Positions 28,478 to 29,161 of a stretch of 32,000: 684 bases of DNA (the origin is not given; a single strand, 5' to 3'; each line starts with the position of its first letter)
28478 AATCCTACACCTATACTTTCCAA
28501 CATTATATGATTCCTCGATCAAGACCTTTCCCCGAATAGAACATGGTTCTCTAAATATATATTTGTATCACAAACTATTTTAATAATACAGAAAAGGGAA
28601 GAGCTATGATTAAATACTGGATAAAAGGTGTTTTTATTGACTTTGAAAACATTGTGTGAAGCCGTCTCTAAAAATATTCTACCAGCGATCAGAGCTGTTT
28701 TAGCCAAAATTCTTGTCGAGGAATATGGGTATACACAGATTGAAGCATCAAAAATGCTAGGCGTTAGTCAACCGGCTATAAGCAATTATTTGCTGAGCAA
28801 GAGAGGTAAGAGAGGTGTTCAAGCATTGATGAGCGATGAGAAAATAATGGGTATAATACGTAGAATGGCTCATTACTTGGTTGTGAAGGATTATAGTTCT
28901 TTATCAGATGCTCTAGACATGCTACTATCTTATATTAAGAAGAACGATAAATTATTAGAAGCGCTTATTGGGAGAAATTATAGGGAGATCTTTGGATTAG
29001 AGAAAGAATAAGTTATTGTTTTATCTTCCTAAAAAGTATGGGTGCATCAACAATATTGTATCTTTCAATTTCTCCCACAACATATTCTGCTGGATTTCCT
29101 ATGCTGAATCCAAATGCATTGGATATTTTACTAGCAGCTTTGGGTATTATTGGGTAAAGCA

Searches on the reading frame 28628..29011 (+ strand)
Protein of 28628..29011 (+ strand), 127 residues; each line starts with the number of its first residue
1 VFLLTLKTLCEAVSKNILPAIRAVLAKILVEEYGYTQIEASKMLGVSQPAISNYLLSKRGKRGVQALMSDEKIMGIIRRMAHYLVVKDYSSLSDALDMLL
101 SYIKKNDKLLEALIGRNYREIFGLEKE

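Call 72: search_protein_families(library=pfam, proteins=[window:28628-29011:+], max_evalue=0.01)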
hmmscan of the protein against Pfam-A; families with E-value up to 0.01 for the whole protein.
window:28628-29011:+ (127 aa): 4 families
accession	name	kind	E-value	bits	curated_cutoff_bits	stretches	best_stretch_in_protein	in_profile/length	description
PF01381.28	HTH_3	-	2.1e-05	24.9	23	1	29-56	4-31/55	Helix-turn-helix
PF17762.8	HTH_ParB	-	8.5e-05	23.1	22.6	1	27-73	13-59/102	ParB HTH domain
PF02001.22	DUF134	-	0.0028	18.6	27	0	28-69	44-84/98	Protein of unknown function DUF134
PF13744.12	HTH_37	-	0.003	17.7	27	1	29-68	26-65/80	Helix-turn-helix domain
